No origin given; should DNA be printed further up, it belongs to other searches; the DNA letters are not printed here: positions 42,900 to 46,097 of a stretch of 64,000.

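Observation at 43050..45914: Nine-heme c-type cytochrome lipoprotein carrying a collagen-like (G-X-Y)10 stalk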

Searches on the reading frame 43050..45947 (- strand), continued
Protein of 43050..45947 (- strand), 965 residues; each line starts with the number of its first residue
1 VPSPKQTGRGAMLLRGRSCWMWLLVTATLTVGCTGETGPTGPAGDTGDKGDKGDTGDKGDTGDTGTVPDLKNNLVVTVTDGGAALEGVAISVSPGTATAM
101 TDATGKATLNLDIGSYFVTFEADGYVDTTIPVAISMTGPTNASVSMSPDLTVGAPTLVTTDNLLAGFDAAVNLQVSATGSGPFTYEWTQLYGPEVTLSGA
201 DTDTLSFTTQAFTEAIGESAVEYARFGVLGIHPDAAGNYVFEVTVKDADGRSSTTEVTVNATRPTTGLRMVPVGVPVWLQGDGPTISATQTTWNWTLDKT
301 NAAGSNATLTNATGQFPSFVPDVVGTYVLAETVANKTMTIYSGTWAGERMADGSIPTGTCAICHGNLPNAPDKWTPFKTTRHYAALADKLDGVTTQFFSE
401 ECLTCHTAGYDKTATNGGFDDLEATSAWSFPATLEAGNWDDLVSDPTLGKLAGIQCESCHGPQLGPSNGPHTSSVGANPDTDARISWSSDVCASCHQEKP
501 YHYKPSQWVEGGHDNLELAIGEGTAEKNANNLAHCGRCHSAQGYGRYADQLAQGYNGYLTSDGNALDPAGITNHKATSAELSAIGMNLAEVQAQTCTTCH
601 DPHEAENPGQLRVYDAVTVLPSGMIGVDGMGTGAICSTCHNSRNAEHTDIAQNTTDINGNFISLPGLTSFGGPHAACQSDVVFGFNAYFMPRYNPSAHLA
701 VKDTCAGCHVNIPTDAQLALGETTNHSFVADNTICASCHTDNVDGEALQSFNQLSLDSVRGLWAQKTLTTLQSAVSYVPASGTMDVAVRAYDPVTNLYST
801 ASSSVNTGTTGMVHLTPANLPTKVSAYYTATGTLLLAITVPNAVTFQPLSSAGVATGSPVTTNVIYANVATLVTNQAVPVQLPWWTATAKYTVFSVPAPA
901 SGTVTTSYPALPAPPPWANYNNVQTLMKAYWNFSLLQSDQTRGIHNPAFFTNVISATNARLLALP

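Call 32: find_related_loci(query=A1, collection=genome_contigs, flank=10000)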
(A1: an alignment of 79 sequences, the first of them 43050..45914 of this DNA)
Query A1 (954 aa) in genome_contigs; peptide patterns used: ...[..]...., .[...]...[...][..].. (x = any residue, [..] = any of these).
600 stretches matched a pattern (row limit reached: there are more); 346 encode a relative of the query (tblastn E <= 1e-3); the best 80 are kept; 80 distinct loci.
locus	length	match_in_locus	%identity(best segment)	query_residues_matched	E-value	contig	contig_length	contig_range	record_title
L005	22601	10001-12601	40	21-954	0e+0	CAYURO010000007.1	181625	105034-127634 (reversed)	MAG TPA_asm: uncultured Enterobacteriaceae bacterium isolate SRP272421_co4_693 genome assembly, contig: NODE_39_length_1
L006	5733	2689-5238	38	21-953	2e-159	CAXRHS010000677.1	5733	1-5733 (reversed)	MAG: Myxococcota bacterium isolate CJ01B_8.15 genome assembly, contig: k141_815260, whole genome shotgun sequence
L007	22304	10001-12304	42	129-950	2e-169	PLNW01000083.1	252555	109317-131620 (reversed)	MAG: Myxococcales bacterium isolate fen_1158 73.20120800_E1D.7_contig_1012, whole genome shotgun sequence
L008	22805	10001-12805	37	13-953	5e-154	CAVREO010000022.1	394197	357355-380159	MAG: uncultured delta proteobacterium isolate MFD10064.bin.2.54 genome assembly, contig: contig_31749, whole genome shot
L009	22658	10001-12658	34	6-943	4e-124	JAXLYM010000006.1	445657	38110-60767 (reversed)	MAG: Polyangiaceae bacterium isolate STL-MYX13 C2.77.fa-6, whole genome shotgun sequence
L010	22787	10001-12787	34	21-946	3e-115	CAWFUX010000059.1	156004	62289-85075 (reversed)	MAG: uncultured delta proteobacterium isolate MFD09286.bin.2.92 genome assembly, contig: contig_87192, whole genome shot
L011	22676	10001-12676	32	21-949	2e-113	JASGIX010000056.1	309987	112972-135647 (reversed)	MAG: Polyangiaceae bacterium isolate 5N375 JMF-2111-06-0005.ont.bin.375_55, whole genome shotgun sequence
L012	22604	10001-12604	45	5-954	0e+0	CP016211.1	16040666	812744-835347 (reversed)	Minicystis rosea strain DSM 24000 chromosome, complete genome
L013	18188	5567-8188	30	44-946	2e-102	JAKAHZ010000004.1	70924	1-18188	MAG: Nitrospirae bacterium isolate WY3.bin154 NODE_526_length_70924_cov_1.506999, whole genome shotgun sequence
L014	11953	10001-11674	37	159-737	1e-96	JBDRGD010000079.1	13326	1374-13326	MAG: Chloroflexota bacterium isolate MEGAHIT-group-1.411 k141_2123771, whole genome shotgun sequence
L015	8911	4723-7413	32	22-952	2e-96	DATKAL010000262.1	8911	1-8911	MAG TPA_asm: Anaeromyxobacter sp. isolate SMAG_U15204 k141_863921, whole genome shotgun sequence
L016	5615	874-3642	30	4-952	1e-94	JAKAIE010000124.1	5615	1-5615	MAG: Nitrospirae bacterium isolate WY3.bin163 NODE_29536_length_5615_cov_6.120262, whole genome shotgun sequence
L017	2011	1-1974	34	78-787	1e-94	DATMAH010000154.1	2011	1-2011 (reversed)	MAG TPA_asm: Dehalococcoidia bacterium isolate SMAG_U13320 k141_55830, whole genome shotgun sequence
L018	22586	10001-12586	34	39-950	3e-86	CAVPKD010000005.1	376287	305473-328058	MAG: Nitrospirota bacterium isolate MFD10007.bin.2.19 genome assembly, contig: contig_34239, whole genome shotgun sequen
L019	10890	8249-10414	34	22-764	3e-84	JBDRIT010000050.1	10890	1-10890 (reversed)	MAG: Pseudomonadota bacterium isolate MEGAHIT-group-1.599 k141_7175460, whole genome shotgun sequence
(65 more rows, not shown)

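Call 37: search_solved_structures(query=A1, max_evalue=1, show_alignments=0)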
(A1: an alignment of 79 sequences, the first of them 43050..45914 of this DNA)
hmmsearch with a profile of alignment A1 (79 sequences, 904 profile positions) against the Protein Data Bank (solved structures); distinct sequences matched with E-value up to 1: 172 (the best 60 are shown).
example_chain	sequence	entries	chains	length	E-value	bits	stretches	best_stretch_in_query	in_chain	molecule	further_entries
6i5b_A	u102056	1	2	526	1.4e-16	63.1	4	450-497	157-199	Uncharacterized protein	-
10ps_A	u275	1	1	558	1.1e-08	36.8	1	74-135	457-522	Serine-aspartate repeat-containing protein D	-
9c7v_B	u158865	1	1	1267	2.1e-08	36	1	69-137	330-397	BOS complex subunit NOMO2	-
6r2q_A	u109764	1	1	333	4e-08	35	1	446-537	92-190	Cystathionine beta-synthase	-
9gbc_A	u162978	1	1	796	4.2e-08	35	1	65-177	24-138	TonB-linked outer membrane receptor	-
4u3s_B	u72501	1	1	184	1.3e-07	33.3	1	74-140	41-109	Cellulosomal scaffoldin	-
4wi0_B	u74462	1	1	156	2.7e-07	32.3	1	74-140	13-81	Cellulosomal scaffoldin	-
1bvb_A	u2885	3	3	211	5.1e-07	31.4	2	449-493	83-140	CYTOCHROME C-554 | CYTOCHROME C554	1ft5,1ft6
8rv0_Y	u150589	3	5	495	9.8e-07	30.4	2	445-495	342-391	Octaheme cytochrome c nitrite reductase | Octaheme nitrite c cytochrome c reductase | Octaheme nitrite reductase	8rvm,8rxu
2j7a_A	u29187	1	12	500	1.7e-06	29.6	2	586-725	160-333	CYTOCHROME C NITRITE REDUCTASE NRFA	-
2vr0_A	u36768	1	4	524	2.1e-06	29.3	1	587-724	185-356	CYTOCHROME C NITRITE REDUCTASE, CATALYTIC SUBUNIT NFRA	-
1oah_A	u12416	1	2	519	4.9e-06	28.1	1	582-748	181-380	CYTOCHROME C NITRITE REDUCTASE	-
5ctd_B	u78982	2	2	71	1.9e-05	26.1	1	27-91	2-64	Collagen alpha-2(I) chain,Collagen alpha-2(IX) chain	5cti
5cva_B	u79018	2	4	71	2.6e-05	25.7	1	27-91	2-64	Collagen alpha-1(I) chain,Collagen alpha-2(IX) chain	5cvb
5aq0_A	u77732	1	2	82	3.1e-05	25.5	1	70-146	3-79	CARBOXYPEPTIDASE D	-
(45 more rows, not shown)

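Call 39: predict_structure(alignment_id=A1)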
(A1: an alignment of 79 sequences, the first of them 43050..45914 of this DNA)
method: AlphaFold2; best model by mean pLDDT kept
length: 954 residues; sequences in the alignment: 79
mean_pLDDT: 89.8   pTM: 0.83
mean pLDDT of the five models: 89.8, 88.4, 87.7, 87.5, 85.2
residues with pLDDT >= 90: 724; 70-90: 159; 50-70: 15; < 50: 56
segments of 3 or more residues with pLDDT < 50: 1-56
pLDDT, mean of each block of 10 residues (from residue 1): 42 44 38 45 43 50 90 94 94 94 92 91 80 85 86 97 92 96 96 98 93 96 93 94 94 96 98 95 98 98 98 98 97 88 70 78 89 95 93 95 96 94 96 93 94 90 77 94 83 81 94 95 96 97 95 86 95 96 94 93 96 95 97 92 91 92 91 97 97 96 91 92 93 93 96 97 94 95 96 95 97 91 95 97 97 96 91 85 87 84 94 97 94 96 98 96
secondary structure, 60 per line:
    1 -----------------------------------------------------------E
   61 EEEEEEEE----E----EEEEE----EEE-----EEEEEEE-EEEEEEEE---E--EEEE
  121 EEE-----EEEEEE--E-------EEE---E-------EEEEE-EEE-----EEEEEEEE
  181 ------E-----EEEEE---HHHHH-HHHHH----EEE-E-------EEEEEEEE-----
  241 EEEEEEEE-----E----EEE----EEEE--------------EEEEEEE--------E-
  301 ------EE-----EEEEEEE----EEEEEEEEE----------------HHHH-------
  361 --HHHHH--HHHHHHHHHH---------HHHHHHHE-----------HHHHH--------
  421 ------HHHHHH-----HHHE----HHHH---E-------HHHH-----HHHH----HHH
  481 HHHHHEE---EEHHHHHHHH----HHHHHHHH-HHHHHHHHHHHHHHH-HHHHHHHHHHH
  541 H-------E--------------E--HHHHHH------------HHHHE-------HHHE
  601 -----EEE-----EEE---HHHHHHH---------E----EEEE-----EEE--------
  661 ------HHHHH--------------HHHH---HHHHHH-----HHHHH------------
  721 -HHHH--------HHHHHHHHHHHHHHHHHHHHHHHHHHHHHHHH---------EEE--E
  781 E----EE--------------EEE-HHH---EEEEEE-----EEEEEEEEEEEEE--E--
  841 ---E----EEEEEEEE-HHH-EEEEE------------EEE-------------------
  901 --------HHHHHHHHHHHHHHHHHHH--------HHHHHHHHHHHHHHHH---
elements in order (helices of 4 or more, strands of 3 or more residues): E60-68 E78-82 E87-89 E95-101 E103-110 E117-123 E129-134 E145-147 E159-163 E165-167 E173-180 E193-197 H201-205 H207-211 E216-218 E228-235 E241-248 E259-261 E266-269 E284-290 E314-320 E325-333 H350-353 H363-367 H370-379 H389-395 H408-412 H427-432 H446-449 H461-464 H470-473 H478-485 H493-500 H505-512 H514-528 H530-541 H567-572 H585-588 E606-608 E614-616 H620-626 E641-644 E650-652 H667-671 H686-689 H693-698 H704-708 H722-725 H734-765 E775-777 E802-804 E812-817 E823-835 E849-856 E862-866 E879-881 H909-927 H936-951

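Call 41: fold_search(model_id=the predicted structure, library=pdb)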
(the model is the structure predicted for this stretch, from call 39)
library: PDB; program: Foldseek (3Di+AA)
matches with E <= 10: 1888; with E <= 0.001: 219
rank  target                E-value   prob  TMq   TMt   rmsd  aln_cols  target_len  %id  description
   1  3kpt_B                3.4e-08  1.00  0.12  0.26  14.9       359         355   12  Crystal structure of BcpA, the major pilin subunit of Bacillus cereus (released 2009-11-24)
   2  1cwv                  5.9e-08  1.00  0.09  0.15  21.8       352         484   16  CRYSTAL STRUCTURE OF INVASIN: A BACTERIAL INTEGRIN-BINDING PROTEIN (released 1999-10-13)
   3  5uv6_B                2.4e-07  1.00  0.10  0.26  16.7       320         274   13  Crystal structure of human Opioid Binding Protein/Cell Adhesion Molecule Like (OPCML) (released 2018-03-21)
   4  6dld_C                4.2e-07  1.00  0.09  0.26  16.2       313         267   10  Crystal structure of IgLON5/NEGR1 heterodimer (released 2019-04-10)
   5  4yok                  7.6e-07  1.00  0.08  0.34  14.5       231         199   15  Crystal structure of a DUF3823 family protein (PARMER_04126) from Parabacteroides merdae ATCC 43184 at 1.80 A resolution (released 2015-03-25)
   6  6u6t_A                9.9e-07  1.00  0.10  0.28  15.7       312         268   13  Neuronal growth regulator 1 (NEGR1) (released 2020-08-12)
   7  5dzy_C                1.1e-06  1.00  0.10  0.18  20.0       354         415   12  Protocadherin beta 8 extracellular cadherin domains 1-4 (released 2016-05-04)
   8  2yd9                  1.2e-06  1.00  0.10  0.25  17.2       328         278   10  Crystal structure of the N-terminal Ig1-3 module of Human Receptor Protein Tyrosine Phosphatase Sigma (released 2011-04-13)
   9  8qox_B                2.2e-06  1.00  0.11  0.20  11.3       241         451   15  Two-component assembly of SlaA and SlaB S-layer proteins of Sulfolobus acidocaldarius (released 2024-02-21)
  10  8fia_A                2.5e-06  1.00  0.08  0.04  26.9       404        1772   11  The structure of fly Teneurin self assembly (released 2023-05-03)
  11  9e99_J                2.5e-06  1.00  0.08  0.21  15.0       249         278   15  Cryo-EM reconstruction of Escherichia phage N4 capsid (released 2025-02-19)
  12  7z47_G                2.6e-06  0.96  0.06  0.06  38.8       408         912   12  Tail of bacteriophage SU10 (released 2022-08-10)
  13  5t9t_A                3.1e-06  1.00  0.09  0.15  20.5       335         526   11  Protocadherin Gamma B2 extracellular cadherin domains 1-5 (released 2016-10-19)
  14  5szo_A                3.3e-06  0.99  0.09  0.17  19.3       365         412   11  Protocadherin Gamma B7 extracellular cadherin domains 1-4 P41212 crystal form (released 2016-10-19)
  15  6dld_D                3.6e-06  1.00  0.10  0.28  15.2       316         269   12  Crystal structure of IgLON5/NEGR1 heterodimer (released 2019-04-10)
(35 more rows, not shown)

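Call 43: search_solved_structures(query=A1, max_evalue=1e-10, show_alignments=1)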
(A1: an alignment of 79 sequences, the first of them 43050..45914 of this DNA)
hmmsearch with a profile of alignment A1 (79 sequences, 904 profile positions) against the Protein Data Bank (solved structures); distinct sequences matched with E-value up to 1e-10: 1.
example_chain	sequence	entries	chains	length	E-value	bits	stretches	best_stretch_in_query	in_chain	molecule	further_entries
6i5b_A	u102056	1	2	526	1.4e-16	63.1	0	450-497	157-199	Uncharacterized protein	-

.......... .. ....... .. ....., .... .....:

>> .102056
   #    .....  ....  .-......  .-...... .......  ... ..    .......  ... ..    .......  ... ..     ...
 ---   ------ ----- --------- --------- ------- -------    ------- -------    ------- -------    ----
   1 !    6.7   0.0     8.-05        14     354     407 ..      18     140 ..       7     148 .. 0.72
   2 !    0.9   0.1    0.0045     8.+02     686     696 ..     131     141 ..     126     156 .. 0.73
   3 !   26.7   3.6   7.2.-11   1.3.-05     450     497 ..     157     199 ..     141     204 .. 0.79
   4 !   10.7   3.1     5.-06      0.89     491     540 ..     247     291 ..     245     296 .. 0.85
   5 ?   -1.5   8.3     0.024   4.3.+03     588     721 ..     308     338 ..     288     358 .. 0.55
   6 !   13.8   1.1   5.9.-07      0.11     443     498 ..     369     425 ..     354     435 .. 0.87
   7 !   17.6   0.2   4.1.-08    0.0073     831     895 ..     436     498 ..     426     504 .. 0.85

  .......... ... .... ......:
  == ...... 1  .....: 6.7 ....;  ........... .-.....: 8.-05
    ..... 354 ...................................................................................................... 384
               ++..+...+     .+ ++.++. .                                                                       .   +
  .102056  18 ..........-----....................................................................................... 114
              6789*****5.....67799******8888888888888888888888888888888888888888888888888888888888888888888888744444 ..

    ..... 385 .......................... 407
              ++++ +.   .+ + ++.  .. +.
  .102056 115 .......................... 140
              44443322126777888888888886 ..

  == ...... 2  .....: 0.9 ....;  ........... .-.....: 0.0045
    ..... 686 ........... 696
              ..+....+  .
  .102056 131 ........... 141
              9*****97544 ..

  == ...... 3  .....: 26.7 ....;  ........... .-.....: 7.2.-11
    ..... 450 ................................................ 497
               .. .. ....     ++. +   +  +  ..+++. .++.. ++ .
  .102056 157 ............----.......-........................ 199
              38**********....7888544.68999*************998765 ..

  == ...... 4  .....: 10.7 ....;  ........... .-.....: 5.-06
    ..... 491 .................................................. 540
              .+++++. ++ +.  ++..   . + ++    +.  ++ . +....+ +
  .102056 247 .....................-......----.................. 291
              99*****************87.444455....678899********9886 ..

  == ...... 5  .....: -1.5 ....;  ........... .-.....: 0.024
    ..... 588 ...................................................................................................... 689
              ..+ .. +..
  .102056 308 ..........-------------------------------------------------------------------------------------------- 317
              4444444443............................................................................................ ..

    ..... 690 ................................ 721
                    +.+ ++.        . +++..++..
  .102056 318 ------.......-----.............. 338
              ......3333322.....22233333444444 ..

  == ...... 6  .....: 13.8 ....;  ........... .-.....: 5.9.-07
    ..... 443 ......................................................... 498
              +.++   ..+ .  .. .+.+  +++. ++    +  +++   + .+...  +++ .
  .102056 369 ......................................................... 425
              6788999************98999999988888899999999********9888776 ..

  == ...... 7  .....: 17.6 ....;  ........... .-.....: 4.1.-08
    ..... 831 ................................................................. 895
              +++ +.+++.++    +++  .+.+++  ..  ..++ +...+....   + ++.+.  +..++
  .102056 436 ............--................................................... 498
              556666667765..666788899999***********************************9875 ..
